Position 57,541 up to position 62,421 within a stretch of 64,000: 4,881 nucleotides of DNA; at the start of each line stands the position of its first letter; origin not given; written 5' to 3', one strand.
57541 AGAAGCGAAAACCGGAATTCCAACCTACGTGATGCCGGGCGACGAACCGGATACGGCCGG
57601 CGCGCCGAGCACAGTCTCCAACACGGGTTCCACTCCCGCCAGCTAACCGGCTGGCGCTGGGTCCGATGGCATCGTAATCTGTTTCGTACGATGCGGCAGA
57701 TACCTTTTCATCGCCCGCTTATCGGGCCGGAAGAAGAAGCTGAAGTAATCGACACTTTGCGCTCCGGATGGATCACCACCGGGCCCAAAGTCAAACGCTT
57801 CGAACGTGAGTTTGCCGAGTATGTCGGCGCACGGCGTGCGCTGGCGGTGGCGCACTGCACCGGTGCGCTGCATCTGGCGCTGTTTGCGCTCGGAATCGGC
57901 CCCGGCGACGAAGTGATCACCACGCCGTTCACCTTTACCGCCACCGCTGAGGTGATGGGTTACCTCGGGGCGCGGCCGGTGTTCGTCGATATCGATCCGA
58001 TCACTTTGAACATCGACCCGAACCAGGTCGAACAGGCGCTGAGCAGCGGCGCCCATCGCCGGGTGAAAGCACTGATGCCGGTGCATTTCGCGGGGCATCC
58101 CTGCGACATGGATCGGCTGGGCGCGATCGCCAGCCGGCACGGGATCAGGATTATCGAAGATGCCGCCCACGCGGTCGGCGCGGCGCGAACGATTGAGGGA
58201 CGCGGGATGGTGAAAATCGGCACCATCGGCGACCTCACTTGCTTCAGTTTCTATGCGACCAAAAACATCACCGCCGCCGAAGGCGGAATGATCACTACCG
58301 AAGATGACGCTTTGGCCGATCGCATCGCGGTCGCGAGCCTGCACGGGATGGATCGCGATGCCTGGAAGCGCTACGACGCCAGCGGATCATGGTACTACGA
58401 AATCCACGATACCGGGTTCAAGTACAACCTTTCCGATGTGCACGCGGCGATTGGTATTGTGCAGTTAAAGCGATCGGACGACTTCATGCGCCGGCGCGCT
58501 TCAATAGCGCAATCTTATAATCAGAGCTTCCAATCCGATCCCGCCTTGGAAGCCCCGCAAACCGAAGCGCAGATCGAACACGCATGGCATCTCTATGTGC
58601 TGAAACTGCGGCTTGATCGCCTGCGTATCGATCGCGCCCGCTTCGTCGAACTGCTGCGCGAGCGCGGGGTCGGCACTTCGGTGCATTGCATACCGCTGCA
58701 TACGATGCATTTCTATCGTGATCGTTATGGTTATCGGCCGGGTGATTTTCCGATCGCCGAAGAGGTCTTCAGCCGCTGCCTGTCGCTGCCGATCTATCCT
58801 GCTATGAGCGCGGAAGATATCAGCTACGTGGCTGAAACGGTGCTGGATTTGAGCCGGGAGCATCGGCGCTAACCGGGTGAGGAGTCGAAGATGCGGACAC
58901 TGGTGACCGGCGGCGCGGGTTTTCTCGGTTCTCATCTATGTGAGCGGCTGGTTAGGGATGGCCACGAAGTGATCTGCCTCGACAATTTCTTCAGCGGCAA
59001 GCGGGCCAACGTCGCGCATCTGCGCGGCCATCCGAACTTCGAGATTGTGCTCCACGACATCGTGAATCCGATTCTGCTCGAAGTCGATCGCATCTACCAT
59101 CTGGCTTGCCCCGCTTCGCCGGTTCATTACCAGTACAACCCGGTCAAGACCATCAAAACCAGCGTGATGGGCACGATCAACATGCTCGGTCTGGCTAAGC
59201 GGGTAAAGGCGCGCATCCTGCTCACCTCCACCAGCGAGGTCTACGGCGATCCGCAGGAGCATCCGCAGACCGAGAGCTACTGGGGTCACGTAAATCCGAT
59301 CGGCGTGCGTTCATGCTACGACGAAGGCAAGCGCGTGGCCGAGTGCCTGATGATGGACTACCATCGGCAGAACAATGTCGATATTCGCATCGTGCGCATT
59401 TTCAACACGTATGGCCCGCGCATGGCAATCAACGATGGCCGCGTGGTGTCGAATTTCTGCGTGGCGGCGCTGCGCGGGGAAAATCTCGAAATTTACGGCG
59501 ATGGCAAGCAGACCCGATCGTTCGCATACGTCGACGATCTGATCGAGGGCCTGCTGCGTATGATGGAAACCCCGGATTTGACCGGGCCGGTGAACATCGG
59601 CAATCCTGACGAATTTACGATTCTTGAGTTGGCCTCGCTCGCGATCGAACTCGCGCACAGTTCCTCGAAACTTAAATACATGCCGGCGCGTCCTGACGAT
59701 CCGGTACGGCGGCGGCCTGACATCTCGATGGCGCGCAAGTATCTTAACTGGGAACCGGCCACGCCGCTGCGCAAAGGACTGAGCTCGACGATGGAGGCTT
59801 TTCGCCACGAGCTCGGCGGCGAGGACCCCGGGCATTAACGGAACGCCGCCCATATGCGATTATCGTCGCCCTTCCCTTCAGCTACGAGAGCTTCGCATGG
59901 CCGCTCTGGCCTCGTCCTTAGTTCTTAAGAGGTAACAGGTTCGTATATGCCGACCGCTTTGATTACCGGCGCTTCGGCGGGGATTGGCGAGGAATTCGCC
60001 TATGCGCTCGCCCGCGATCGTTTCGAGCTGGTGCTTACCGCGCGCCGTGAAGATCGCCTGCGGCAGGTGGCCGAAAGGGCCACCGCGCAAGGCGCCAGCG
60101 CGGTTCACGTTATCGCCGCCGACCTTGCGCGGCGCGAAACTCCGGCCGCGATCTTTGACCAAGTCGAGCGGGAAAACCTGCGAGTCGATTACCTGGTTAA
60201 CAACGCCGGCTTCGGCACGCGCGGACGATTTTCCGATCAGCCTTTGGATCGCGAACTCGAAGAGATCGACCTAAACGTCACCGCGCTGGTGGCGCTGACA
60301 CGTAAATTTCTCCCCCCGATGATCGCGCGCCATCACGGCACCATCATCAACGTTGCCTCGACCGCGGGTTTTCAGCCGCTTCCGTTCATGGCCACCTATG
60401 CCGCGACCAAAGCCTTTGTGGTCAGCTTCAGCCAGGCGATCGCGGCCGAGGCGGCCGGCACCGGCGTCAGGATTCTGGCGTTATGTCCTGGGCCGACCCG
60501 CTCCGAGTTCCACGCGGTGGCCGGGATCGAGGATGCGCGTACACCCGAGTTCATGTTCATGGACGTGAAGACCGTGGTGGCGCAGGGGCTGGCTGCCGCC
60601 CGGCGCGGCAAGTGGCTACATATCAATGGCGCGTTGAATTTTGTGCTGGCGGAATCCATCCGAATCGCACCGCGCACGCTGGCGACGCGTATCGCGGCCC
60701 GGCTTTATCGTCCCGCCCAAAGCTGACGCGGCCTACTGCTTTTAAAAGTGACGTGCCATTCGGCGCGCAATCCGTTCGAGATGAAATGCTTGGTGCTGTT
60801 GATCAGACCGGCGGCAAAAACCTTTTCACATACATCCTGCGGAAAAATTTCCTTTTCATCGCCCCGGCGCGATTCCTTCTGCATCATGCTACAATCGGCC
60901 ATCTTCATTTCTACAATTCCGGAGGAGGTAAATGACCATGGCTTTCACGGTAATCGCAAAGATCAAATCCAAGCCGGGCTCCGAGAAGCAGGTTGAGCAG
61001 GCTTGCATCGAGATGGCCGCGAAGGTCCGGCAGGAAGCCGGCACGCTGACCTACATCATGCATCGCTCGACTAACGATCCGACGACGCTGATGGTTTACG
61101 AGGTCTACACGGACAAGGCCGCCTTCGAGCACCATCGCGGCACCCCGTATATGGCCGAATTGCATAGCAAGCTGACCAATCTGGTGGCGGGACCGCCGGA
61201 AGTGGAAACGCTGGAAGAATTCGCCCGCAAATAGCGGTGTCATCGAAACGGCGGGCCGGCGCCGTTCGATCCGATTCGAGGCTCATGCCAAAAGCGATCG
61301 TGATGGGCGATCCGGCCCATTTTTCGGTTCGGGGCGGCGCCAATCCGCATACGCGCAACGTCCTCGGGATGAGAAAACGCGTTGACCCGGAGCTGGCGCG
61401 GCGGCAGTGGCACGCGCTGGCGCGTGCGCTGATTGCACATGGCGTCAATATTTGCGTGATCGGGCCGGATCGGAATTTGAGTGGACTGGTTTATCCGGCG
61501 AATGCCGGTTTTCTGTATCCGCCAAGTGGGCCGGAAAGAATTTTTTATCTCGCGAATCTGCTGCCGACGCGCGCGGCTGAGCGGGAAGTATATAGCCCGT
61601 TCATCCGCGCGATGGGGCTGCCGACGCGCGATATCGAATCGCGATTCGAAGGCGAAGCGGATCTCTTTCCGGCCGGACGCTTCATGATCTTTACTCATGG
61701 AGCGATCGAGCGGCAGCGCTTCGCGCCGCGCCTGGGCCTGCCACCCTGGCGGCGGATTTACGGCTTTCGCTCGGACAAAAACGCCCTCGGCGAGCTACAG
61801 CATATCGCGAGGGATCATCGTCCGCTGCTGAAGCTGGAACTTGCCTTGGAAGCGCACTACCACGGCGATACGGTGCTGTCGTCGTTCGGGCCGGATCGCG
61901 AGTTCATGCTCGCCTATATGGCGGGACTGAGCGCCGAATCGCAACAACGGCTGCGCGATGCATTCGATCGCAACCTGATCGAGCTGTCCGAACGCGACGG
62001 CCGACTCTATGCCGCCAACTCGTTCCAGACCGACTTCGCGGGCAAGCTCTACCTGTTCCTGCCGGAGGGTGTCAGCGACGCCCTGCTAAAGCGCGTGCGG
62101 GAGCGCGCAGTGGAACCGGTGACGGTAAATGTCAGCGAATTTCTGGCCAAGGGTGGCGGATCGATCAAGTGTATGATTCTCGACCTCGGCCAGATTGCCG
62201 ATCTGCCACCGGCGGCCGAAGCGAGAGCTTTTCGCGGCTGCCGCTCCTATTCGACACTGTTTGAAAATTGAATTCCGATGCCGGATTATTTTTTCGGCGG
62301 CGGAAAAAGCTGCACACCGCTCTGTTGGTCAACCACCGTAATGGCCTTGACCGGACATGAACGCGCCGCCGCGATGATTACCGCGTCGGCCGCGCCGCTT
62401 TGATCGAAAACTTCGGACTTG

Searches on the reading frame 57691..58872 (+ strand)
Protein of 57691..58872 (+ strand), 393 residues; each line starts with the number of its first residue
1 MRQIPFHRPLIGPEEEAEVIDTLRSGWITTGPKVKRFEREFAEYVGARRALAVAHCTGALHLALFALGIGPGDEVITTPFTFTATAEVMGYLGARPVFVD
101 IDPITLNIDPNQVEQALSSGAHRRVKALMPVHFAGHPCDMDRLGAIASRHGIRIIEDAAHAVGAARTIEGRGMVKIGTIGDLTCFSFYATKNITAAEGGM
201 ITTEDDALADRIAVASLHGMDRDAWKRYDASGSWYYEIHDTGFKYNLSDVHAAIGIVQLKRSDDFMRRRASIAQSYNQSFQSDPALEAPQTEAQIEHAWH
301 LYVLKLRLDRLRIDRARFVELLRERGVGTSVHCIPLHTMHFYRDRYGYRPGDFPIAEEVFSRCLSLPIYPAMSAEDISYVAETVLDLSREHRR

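Call 42: search_protein_families(library=pfam, proteins=[window:57691-58872:+])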
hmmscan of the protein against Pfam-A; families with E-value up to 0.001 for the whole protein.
window:57691-58872:+ (393 aa): 3 families
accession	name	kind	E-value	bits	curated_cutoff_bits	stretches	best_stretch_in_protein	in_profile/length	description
PF01041.23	DegT_DnrJ_EryC1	-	7.9e-126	420.5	19.8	1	11-384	3-359/360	DegT/DnrJ/EryC1/StrS aminotransferase family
PF01212.27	Beta_elim_lyase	-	1.7e-09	37.9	27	1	32-219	32-227/288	Beta-eliminating lyase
PF00155.27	Aminotran_1_2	-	3.8e-07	30.1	19.7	1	34-166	44-194/361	Aminotransferase class I and II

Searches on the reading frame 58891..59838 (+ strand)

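Call 46: search_protein_families(library=pfam, proteins=[window:58891-59838:+], max_evalue=0.01)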
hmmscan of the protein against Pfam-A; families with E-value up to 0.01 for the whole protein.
window:58891-59838:+ (315 aa): 6 families
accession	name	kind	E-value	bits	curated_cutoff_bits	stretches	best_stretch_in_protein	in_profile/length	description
PF16363.11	GDP_Man_Dehyd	-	3.8e-52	178.2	27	1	4-298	1-330/332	GDP-mannose 4,6 dehydratase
PF01370.27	Epimerase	-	1.1e-47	163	20.9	1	4-237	2-240/240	NAD dependent epimerase/dehydratase family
PF07993.18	NAD_binding_4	-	2.1e-13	50.5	20.1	2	62-175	86-209/258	Male sterility protein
PF01073.25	3Beta_HSD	-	1.6e-11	44.2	22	1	4-216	1-220/280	3-beta hydroxysteroid dehydrogenase/isomerase family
PF04321.23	RmlD_sub_bind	-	1.1e-06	28.4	27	1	1-264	1-241/287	RmlD substrate binding domain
PF02719.21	Polysacc_synt_2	-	2.4e-06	27.4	20.2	1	4-109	2-123/293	Polysaccharide biosynthesis protein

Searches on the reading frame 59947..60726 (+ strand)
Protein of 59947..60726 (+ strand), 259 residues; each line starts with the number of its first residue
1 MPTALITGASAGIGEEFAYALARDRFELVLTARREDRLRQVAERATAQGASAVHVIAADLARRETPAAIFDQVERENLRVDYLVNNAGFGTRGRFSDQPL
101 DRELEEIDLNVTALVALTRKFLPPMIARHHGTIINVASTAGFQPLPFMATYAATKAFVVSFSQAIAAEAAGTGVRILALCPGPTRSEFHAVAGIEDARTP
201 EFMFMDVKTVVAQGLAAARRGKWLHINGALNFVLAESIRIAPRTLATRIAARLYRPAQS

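Call 46: search_protein_families(library=pfam, proteins=[window:59947-60726:+], max_evalue=0.01)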
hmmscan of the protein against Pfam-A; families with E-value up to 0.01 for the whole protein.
window:59947-60726:+ (259 aa): 4 families
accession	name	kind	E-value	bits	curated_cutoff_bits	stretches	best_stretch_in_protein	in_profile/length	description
PF00106.31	adh_short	-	5.1e-49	166.8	26.6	1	3-189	2-187/195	short chain dehydrogenase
PF13561.12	adh_short_C2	-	5.6e-33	114.9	27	1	8-196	1-186/236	Enoyl-(Acyl carrier protein) reductase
PF08659.16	KR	-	1.6e-10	41.6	22.6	1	3-167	2-165/180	KR domain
PF01370.27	Epimerase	-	0.00061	19.7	20.9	1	4-177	1-167/240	NAD dependent epimerase/dehydratase family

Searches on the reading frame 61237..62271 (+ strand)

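Call 46: search_protein_families(library=pfam, proteins=[window:61237-62271:+], max_evalue=0.01)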
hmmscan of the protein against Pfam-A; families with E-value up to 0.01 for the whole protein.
window:61237-62271:+ (344 aa): 1 family
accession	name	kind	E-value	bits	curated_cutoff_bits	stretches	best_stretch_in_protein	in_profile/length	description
PF19420.4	DDAH_eukar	-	9.4e-07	28.8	23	1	243-316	212-289/291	N,N dimethylarginine dimethylhydrolase, eukaryotic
